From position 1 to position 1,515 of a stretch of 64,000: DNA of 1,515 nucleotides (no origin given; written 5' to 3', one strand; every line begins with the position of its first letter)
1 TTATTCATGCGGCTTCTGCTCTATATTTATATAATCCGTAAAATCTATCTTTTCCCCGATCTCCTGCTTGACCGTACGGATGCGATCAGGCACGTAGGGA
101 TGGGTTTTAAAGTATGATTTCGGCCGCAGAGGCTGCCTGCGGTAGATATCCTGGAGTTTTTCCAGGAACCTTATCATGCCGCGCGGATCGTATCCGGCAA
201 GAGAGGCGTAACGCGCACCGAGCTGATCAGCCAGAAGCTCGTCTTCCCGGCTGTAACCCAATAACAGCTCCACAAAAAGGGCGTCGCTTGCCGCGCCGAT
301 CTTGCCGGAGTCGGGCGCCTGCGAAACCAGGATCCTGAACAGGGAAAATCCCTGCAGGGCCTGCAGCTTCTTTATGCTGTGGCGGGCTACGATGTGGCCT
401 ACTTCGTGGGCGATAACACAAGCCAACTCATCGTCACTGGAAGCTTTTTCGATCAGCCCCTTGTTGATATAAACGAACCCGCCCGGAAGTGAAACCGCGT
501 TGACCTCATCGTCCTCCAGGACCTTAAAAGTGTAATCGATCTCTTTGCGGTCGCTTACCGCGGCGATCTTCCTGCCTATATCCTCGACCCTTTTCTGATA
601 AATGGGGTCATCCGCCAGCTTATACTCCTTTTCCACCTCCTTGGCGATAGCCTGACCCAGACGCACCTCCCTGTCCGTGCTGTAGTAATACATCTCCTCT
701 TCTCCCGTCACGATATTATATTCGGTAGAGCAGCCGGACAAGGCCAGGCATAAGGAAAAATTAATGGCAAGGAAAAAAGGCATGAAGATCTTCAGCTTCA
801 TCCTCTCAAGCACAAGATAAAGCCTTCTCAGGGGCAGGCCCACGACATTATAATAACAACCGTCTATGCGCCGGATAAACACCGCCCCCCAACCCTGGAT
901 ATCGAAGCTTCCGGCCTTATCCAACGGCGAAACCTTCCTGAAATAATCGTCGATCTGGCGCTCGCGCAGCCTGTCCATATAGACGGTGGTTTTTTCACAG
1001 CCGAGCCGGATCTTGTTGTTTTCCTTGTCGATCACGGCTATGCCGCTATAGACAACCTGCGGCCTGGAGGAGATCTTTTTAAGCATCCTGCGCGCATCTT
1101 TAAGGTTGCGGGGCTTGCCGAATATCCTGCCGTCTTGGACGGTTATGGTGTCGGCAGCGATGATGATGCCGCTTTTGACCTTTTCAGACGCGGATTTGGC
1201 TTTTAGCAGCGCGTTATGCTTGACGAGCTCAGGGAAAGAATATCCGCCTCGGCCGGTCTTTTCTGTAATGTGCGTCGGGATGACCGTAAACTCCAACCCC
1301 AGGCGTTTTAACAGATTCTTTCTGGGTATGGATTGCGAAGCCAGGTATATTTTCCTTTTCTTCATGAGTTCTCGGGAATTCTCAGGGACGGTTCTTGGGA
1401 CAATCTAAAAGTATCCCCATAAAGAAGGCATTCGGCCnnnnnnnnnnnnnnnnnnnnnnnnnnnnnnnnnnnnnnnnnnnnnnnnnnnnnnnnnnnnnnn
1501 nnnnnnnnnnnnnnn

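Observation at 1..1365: Maf pyrophosphatase and an M48 lipoprotein peptidase in one uninterrupted reading frame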

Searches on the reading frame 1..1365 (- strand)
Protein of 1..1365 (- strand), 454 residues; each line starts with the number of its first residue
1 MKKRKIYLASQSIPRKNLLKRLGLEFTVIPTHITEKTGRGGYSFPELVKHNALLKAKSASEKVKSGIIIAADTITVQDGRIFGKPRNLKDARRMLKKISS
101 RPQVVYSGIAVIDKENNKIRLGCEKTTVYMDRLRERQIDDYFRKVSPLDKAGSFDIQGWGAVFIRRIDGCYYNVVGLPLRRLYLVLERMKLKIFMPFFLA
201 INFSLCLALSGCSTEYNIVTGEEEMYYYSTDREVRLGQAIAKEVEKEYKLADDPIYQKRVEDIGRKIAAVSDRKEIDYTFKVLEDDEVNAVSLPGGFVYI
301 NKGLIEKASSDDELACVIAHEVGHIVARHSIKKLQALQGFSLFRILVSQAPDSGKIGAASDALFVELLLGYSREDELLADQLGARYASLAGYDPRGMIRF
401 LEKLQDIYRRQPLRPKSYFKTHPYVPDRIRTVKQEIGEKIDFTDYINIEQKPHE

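Call 3: search_protein_families(library=pfam, proteins=[window:1-1365:-], max_evalue=0.01)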
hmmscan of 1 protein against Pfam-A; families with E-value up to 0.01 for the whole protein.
window:1-1365:- (454 aa): 2 families
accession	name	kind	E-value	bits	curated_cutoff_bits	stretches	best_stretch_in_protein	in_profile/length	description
PF02545.19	Maf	-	6.3e-51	173.1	27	1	5-188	1-186/187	Maf-like protein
PF01435.24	Peptidase_M48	-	2.3e-33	116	20.3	1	257-435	4-185/186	Peptidase family M48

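Call 4: search_protein_families(library=ncbifam, proteins=[window:1-1365:-], max_evalue=0.01)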
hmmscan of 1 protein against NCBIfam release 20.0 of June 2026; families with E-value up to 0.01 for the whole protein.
window:1-1365:- (454 aa): 19 families
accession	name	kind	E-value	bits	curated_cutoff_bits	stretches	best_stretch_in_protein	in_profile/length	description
NF000867.0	PRK00078.1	equivalog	2.8e-51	173.9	249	1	5-192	2-191/192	Maf-like protein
NF010945.0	PRK14365.1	equivalog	2.3e-46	157.9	273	1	4-194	2-192/197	Maf-like protein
TIGR00172.1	maf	subfamily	5.3e-46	156.5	117.15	1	4-186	3-184/185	Maf family nucleotide pyrophosphatase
NF010948.0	PRK14368.1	equivalog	2e-44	151.3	291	1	2-189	3-189/193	Maf-like protein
NF010943.0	PRK14363.1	equivalog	2.2e-38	131.8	273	1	5-183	2-177/204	Maf-like protein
NF010942.0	PRK14362.1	equivalog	6.8e-35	120.2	290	1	4-188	12-197/210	Maf-like protein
NF052400.1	M48_BAM_BepA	equivalog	8.2e-33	113.9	570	1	229-432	42-253/483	beta-barrel assembly-enhancing protease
NF010944.0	PRK14364.1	equivalog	8e-29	100.5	311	1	8-190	1-180/181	Maf-like protein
NF010941.0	PRK14361.1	equivalog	1.6e-28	99.6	272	1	5-188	7-186/194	Maf-like protein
NF003403.0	PRK04694.1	equivalog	1.2e-26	93.6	300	1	6-181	2-179/190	Maf-like protein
NF002401.0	PRK01441.1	equivalog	1.8e-24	86.4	317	1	3-188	4-194/207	Maf-like protein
NF002690.0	PRK02478.1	equivalog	3.6e-21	75.6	269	1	3-189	2-194/199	Maf-like protein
NF010946.0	PRK14366.1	equivalog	5.8e-19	68.3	284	1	6-187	7-187/195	Maf-like protein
NF010947.0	PRK14367.1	equivalog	3.3e-18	65.6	315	1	5-181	3-183/202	Maf-like protein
NF003141.0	PRK04056.1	equivalog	5.1e-18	65.4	161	1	6-186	2-180/181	septum formation inhibitor Maf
NF052399.1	M48_lipo_LoiP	exception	6.1e-16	58.6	365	1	204-436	10-244/247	metalloprotease LoiP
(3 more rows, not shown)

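Call 6: find_homologous_proteins(query=window:1-1365:-, max_evalue=1e-10)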
Query window:1-1365:- (454 aa): 1964 proteins with E <= 1e-10 among 8000 candidates; the best 120 are listed.
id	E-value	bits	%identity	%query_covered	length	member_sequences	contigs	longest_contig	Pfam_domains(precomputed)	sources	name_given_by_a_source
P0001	0.0e+0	1011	100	100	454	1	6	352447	PF01435.25,PF02545.20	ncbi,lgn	-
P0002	9.0e-208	709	69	99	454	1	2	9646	PF01435.25,PF02545.20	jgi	jgi:MAF protein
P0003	1.5e-207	708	70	99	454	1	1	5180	PF01435.25,PF02545.20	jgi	-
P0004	1.0e-206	705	70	99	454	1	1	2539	PF01435.25,PF02545.20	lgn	-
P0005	1.1e-205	702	69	99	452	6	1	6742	PF01435.25,PF02545.20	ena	-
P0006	4.5e-205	700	70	99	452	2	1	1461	PF01435.25,PF02545.20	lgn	-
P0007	7.1e-205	699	68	99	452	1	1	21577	PF01435.25,PF02545.20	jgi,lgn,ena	-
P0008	7.2e-204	696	69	99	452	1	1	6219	PF01435.25,PF02545.20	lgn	-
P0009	7.7e-204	696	70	98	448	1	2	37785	PF01435.25,PF02545.20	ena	-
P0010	7.7e-204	696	70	98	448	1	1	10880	PF01435.25,PF02545.20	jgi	-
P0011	1.0e-203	695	70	98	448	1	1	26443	PF01435.25,PF02545.20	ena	-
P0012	2.2e-203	694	67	99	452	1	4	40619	PF01435.25,PF02545.20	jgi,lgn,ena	jgi:MAF protein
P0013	5.5e-203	693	69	99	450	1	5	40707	PF01435.25,PF02545.20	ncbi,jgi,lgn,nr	ncbi:MAG: septum formation protein Maf [Candidatus Omnitrophica bacterium]|nr:septum formation prote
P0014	9.2e-203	692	69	99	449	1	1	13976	PF01435.25,PF02545.20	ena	-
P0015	3.7e-202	690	69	99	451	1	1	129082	PF01435.25,PF02545.20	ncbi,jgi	jgi:MAF protein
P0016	5.6e-202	690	69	99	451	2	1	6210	PF01435.25,PF02545.20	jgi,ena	-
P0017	5.7e-202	690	68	99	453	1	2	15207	PF01435.25,PF02545.20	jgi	-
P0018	8.3e-202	689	70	99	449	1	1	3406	PF01435.25,PF02545.20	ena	-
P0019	1.9e-201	688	69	99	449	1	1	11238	PF01435.25,PF02545.20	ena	-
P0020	3.8e-201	687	69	99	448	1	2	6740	PF01435.25,PF02545.20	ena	-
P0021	4.0e-201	687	69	98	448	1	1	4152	PF01435.25,PF02545.20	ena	-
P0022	4.3e-201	687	67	99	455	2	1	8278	PF01435.25,PF02545.20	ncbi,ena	-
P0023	4.5e-201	687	68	99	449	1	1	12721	PF01435.25,PF02545.20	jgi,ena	-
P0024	6.3e-201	686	68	99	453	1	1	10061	PF01435.25,PF02545.20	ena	-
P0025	7.0e-201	686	68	99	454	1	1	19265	PF01435.25,PF02545.20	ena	-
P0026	9.0e-201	686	68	99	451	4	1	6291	PF01435.25,PF02545.20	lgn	-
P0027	9.7e-201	686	68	99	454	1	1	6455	PF01435.25,PF02545.20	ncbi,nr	ncbi:MAG: Maf family nucleotide pyrophosphatase [Candidatus Omnitrophica bacterium]|nr:Maf family nu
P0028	1.1e-200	685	68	99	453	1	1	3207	PF01435.25,PF02545.20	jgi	jgi:MAF protein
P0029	1.5e-200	685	70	99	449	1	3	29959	PF01435.25,PF02545.20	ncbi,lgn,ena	ncbi:MAG: Maf family nucleotide pyrophosphatase [Candidatus Omnitrophota bacterium]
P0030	2.3e-200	684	67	99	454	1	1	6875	PF01435.25,PF02545.20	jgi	-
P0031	3.0e-200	684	66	99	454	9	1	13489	PF01435.25,PF02545.20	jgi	-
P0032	3.8e-200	684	67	99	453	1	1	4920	PF01435.25,PF02545.20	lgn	-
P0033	5.0e-200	683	67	99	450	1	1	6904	PF01435.25,PF02545.20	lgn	-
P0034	6.1e-200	683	69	99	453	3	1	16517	PF01435.25,PF02545.20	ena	-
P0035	9.1e-200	682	67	99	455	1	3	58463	PF01435.25,PF02545.20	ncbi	-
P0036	1.5e-199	682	67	99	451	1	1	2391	PF01435.25,PF02545.20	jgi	-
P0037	1.6e-199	682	69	99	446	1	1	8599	PF01435.25,PF02545.20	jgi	jgi:MAF protein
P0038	2.4e-199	681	67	99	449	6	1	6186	PF01435.25,PF02545.20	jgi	-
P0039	2.4e-199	681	66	99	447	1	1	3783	PF01435.25,PF02545.20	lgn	-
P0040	4.7e-199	680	67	99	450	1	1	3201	PF01435.25,PF02545.20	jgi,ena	-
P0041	6.6e-199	680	67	99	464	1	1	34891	PF01435.25,PF02545.20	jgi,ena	-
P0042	9.0e-199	679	68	99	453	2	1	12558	PF01435.25,PF02545.20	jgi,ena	-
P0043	1.1e-198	679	67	99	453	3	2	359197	PF01435.25,PF02545.20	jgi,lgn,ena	-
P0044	1.2e-198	679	66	99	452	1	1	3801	PF01435.25,PF02545.20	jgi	jgi:MAF protein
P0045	1.4e-198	678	68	99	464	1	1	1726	PF01435.25,PF02545.20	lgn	-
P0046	1.7e-198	678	68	98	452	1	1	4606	PF01435.25,PF02545.20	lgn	-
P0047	2.0e-198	678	67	99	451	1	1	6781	PF01435.25,PF02545.20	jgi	jgi:MAF protein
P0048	2.1e-198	678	66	99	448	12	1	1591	PF01435.25,PF02545.20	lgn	-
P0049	2.9e-198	677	67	99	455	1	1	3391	PF01435.25,PF02545.20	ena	-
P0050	3.3e-198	677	68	98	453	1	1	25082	PF01435.25,PF02545.20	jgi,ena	-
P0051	4.2e-198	677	66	98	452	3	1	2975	PF01435.25,PF02545.20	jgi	-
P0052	4.7e-198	677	67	99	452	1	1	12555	PF01435.25,PF02545.20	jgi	-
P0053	4.8e-198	677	68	99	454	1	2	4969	PF01435.25,PF02545.20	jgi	jgi:MAF protein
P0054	5.2e-198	677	68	99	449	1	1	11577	PF01435.25,PF02545.20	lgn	-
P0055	6.1e-198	676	67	99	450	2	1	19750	PF01435.25,PF02545.20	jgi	jgi:MAF protein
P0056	6.3e-198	676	67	99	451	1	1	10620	PF01435.25,PF02545.20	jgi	jgi:MAF protein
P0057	6.7e-198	676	67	97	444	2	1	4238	PF01435.25,PF02545.20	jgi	-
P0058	1.1e-197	676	67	99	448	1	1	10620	PF01435.25,PF02545.20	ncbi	ncbi:MAG: Maf and M48 domain-containing protein [Candidatus Omnitrophota bacterium]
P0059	1.3e-197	675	67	99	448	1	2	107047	PF01435.25,PF02545.20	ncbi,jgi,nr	ncbi:MAG: Maf family nucleotide pyrophosphatase [Candidatus Omnitrophica bacterium]|jgi:MAF protein|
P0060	1.5e-197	675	67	99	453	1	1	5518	PF01435.25,PF02545.20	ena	-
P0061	1.9e-197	675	67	99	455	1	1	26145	PF01435.25,PF02545.20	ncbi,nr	ncbi:MAG: Maf family nucleotide pyrophosphatase [Candidatus Omnitrophica bacterium]|nr:Maf family nu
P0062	2.2e-197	675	67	99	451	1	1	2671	PF01435.25,PF02545.20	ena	-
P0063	2.4e-197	674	65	99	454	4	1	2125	PF01435.25,PF02545.20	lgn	-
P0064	2.8e-197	674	65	99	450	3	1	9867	PF01435.25,PF02545.20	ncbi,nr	ncbi:MAG: septum formation protein Maf [Candidatus Omnitrophica bacterium]|nr:septum formation prote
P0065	2.9e-197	674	67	99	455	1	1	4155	PF01435.25,PF02545.20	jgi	-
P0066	3.2e-197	674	68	99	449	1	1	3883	PF01435.25,PF02545.20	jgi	jgi:MAF protein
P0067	3.2e-197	674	66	99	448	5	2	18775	PF01435.25,PF02545.20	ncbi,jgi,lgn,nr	ncbi:MAG: septum formation protein Maf [Candidatus Omnitrophica bacterium]|jgi:MAF protein|nr:septum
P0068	3.3e-197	674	67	99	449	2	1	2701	PF01435.25,PF02545.20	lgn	-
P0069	4.3e-197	674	66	98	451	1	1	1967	PF01435.25,PF02545.20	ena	-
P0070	4.7e-197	673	67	99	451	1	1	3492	PF01435.25,PF02545.20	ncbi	-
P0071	4.8e-197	673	67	99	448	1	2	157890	PF01435.25,PF02545.20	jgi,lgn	jgi:MAF protein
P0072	4.9e-197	673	66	99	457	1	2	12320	PF01435.25,PF02545.20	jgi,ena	-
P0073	5.8e-197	673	68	99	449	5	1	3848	PF01435.25,PF02545.20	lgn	-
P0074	6.3e-197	673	67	99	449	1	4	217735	PF01435.25,PF02545.20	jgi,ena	-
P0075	7.2e-197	673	66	99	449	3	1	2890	PF01435.25,PF02545.20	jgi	jgi:MAF protein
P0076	7.3e-197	673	66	99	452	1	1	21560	PF01435.25,PF02545.20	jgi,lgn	jgi:MAF protein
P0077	1.0e-196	672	66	99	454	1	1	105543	PF01435.25,PF02545.20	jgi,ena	-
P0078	1.1e-196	672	67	99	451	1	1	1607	PF01435.25,PF02545.20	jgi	jgi:MAF protein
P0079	1.4e-196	672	67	98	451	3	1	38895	PF01435.25,PF02545.20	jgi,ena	-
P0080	1.4e-196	672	67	99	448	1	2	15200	PF01435.25,PF02545.20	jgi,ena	jgi:MAF protein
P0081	1.5e-196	672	68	99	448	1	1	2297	PF01435.25,PF02545.20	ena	-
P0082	1.8e-196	672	66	99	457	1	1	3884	PF01435.25,PF02545.20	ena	-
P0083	1.9e-196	672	66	99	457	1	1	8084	PF01435.25,PF02545.20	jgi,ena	-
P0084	2.1e-196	671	66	99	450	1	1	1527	PF01435.25,PF02545.20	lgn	-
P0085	2.5e-196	671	66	99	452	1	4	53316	PF01435.25,PF02545.20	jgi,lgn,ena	jgi:MAF protein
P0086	2.7e-196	671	66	99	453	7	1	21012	PF01435.25,PF02545.20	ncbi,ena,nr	ncbi:MAG: Maf family nucleotide pyrophosphatase [Candidatus Omnitrophica bacterium]|nr:Maf family nu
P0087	3.1e-196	671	67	99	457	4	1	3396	PF01435.25,PF02545.20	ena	-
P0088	6.1e-196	670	66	99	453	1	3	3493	PF01435.25,PF02545.20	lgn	-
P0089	7.7e-196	669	65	99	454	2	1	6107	PF01435.25,PF02545.20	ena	-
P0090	1.1e-195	669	66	99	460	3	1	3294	PF01435.25,PF02545.20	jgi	jgi:MAF protein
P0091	1.4e-195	669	67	99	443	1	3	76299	PF01435.25,PF02545.20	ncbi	-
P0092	1.6e-195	668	66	98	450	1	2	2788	PF01435.25,PF02545.20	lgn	-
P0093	1.7e-195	668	67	99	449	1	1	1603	PF01435.25,PF02545.20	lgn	-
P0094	1.8e-195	668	67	99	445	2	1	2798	PF01435.25,PF02545.20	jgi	jgi:septum formation protein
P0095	1.9e-195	668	66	99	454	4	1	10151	PF01435.25,PF02545.20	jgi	jgi:MAF protein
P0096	1.9e-195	668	65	99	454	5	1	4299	PF01435.25,PF02545.20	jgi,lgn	-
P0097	2.1e-195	668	66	98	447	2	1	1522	PF01435.25,PF02545.20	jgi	-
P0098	2.5e-195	668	67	99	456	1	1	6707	PF01435.25,PF02545.20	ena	-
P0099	3.7e-195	667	67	100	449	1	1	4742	PF01435.25,PF02545.20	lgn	-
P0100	4.5e-195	667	66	99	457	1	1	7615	PF01435.25,PF02545.20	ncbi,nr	ncbi:septum formation protein Maf [bacterium]|nr:MAG: septum formation protein Maf [bacterium]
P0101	5.0e-195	667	66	99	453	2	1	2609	PF01435.25,PF02545.20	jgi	jgi:MAF protein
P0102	5.2e-195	667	65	99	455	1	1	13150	PF01435.25,PF02545.20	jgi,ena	-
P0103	5.5e-195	667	67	98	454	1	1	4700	PF01435.25,PF02545.20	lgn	-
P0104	5.6e-195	667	66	99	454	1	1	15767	PF01435.25,PF02545.20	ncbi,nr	ncbi:MAG: Maf family nucleotide pyrophosphatase [Candidatus Omnitrophica bacterium]|nr:Maf family nu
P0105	6.9e-195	666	65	99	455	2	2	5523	PF01435.25,PF02545.20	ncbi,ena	-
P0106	7.0e-195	666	67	99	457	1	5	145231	PF01435.25,PF02545.20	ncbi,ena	-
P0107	7.4e-195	666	69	98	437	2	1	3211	PF01435.25,PF02545.20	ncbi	-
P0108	7.9e-195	666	67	99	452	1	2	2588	PF01435.25,PF02545.20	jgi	jgi:MAF protein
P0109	8.1e-195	666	65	98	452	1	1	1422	PF01435.25,PF02545.20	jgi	-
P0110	9.0e-195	666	67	99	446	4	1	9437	PF01435.25,PF02545.20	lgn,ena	-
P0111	9.0e-195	666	66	99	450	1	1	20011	PF01435.25,PF02545.20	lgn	-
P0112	1.1e-194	666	66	99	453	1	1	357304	PF01435.25,PF02545.20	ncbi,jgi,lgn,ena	ncbi:MAG: Maf and M48 domain-containing protein [Candidatus Omnitrophota bacterium]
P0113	1.1e-194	666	67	99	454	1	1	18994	PF01435.25,PF02545.20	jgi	jgi:MAF protein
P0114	1.1e-194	666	67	99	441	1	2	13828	PF01435.25,PF02545.20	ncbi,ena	-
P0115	1.2e-194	666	65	99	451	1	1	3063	PF01435.25,PF02545.20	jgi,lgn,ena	-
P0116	1.2e-194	665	67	98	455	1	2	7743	PF01435.25,PF02545.20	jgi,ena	-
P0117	1.3e-194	665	65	99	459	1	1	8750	PF01435.25,PF02545.20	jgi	-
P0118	1.6e-194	665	67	99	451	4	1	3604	PF01435.25,PF02545.20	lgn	-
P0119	1.6e-194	665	66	99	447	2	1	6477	PF01435.25,PF02545.20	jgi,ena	-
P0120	1.6e-194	665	65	99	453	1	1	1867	PF01435.25,PF02545.20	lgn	-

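Call 11: find_related_loci(query=window:1-1365:-, collection=genome_contigs, flank=4000)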
Query window:1-1365:- (454 aa) in genome_contigs; peptide patterns used: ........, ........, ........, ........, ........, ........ (x = any residue, [..] = any of these).
468 stretches matched a pattern; 14 encode a relative of the query (tblastn E <= 1e-3); 14 distinct loci.
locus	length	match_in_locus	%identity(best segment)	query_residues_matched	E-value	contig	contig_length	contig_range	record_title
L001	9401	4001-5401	66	5-454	0e+0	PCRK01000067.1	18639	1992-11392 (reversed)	MAG: Candidatus Omnitrophica bacterium CG23_combo_of_CG06-09_8_20_14_all_41_10 CG23_scaffold_1242_c, whole genome shotgu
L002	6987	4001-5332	65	1-451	0e+0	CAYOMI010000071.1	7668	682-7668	MAG TPA_asm: uncultured Planctomycetales bacterium isolate SRP098346_co1_93 genome assembly, contig: NODE_13166_length_7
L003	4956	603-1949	67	4-454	0e+0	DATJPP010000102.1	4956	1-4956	MAG TPA_asm: Candidatus Margulisiibacteriota bacterium isolate SMAG_U14916 k141_3107407, whole genome shotgun sequence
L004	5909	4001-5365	63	1-454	0e+0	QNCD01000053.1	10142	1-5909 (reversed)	MAG: Candidatus Omnitrophota bacterium isolate B70_G16 B70_Guay16_scaffold_05045, whole genome shotgun sequence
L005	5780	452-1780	63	6-451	0e+0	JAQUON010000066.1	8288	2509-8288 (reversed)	MAG: Candidatus Omnitrophota bacterium isolate STD1_201 NODE_27131_length_8288_cov_3.194094_Sandtown_D1, whole genome sh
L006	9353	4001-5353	66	4-453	0e+0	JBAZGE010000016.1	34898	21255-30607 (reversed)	MAG: Candidatus Omnitrophota bacterium isolate SO_2017_LW3_37 NODE_2929_length_34898_cov_2.551868_LW162_2017, whole geno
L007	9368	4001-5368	63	2-451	0e+0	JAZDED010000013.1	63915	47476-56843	MAG: Candidatus Omnitrophota bacterium isolate MEGAHIT-group-0.121 k141_16187799, whole genome shotgun sequence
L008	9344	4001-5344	63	1-451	0e+0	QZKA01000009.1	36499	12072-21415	MAG: Candidatus Omnitrophota bacterium isolate SURF_25 Ga0104751_1001689, whole genome shotgun sequence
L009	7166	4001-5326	65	4-451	0e+0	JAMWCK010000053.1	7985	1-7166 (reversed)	MAG: Candidatus Omnitrophota bacterium isolate QZM4_1.bins.76.Tibet NODE_27426_length_7985_cov_2.655383, whole genome sh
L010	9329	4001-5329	64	6-451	0e+0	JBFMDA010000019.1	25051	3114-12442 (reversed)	MAG: Candidatus Omnitrophota bacterium isolate MAG207 MAG207_19, whole genome shotgun sequence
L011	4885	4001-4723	72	213-453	1e-120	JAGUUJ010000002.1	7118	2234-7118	MAG: Candidatus Omnitrophota bacterium isolate DeMMO5_9 c_000000016953, whole genome shotgun sequence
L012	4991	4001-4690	33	231-448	5e-33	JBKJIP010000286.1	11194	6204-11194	MAG: Fimbriimonadaceae bacterium isolate ant_bin.167 S1Ck117_2858505_flag_0_multi_13.0000_len_11194, whole genome shotgu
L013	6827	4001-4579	32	233-433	3e-23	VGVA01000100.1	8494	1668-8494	MAG: Gammaproteobacteria bacterium isolate M_DeepCast_65m_m1_284 M_DeepCast_65m_m1_284_Ga0194120_10015316, whole genome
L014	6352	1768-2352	28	233-433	1e-20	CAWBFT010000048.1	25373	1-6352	MAG: uncultured Gammaproteobacteria bacterium isolate MFD04716.bin.2.275 genome assembly, contig: contig_83963, whole ge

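Call 16: search_protein_representatives(protein=window:1-1365:-)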
Query: 454 residues. Proteins with E-value up to 0.001 (for the whole library): 54754; up to 1e-10: 27444; up to 1e-30: 898. The best 150 are listed.
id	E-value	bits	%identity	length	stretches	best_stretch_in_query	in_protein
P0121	4.9e-176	602.5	60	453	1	6-454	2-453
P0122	3.3e-93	329.6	63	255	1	4-258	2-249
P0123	3.4e-87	309.8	39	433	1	5-447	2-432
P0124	5.3e-86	305.9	46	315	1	131-448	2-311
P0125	3.3e-81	290.1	67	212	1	76-282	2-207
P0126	5.6e-80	286.0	52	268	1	199-450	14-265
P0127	1.1e-79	285.0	51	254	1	203-446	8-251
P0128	2.1e-77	277.6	44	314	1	133-449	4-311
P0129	2.4e-66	241.1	45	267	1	200-448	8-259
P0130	3.7e-65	237.2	44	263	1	199-449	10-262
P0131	1.5e-64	235.2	46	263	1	205-448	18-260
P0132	4.6e-64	233.6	44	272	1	197-449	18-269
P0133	4.1e-63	230.4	48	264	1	4-267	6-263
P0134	2.7e-62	227.7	34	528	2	201-439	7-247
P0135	1.3e-61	225.5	44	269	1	190-448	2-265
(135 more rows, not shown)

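Call 22: find_encoding_contigs(protein=P0001, flank=8000, max_places=3)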
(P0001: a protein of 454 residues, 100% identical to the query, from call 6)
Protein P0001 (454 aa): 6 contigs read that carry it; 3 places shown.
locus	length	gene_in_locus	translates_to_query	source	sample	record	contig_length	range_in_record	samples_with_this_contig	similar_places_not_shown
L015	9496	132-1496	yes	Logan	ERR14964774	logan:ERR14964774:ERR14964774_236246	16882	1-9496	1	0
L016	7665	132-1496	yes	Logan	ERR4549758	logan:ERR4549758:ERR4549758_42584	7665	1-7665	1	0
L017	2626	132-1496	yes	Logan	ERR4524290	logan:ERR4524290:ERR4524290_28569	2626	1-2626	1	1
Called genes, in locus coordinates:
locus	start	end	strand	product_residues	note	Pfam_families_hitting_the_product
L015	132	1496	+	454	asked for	PF02545:Maf, PF01435:Peptidase_M48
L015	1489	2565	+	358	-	PF02449:Glyco_hydro_42 (faint)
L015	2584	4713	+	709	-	PF02922:CBM_48, PF00128:Alpha-amylase, PF21156:ISOA1-3_C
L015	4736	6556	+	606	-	PF00999:Na_H_Exchanger, PF02254:TrkA_N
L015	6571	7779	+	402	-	PF13472:Lipase_GDSL_2 (faint)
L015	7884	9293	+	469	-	-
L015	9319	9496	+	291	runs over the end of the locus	-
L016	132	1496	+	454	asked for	PF02545:Maf, PF01435:Peptidase_M48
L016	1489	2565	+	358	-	PF02449:Glyco_hydro_42 (faint)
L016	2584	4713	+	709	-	PF02922:CBM_48, PF00128:Alpha-amylase, PF21156:ISOA1-3_C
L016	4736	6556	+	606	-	PF00999:Na_H_Exchanger, PF02254:TrkA_N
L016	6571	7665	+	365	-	?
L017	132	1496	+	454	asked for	PF02545:Maf, PF01435:Peptidase_M48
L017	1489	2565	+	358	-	PF02449:Glyco_hydro_42 (faint)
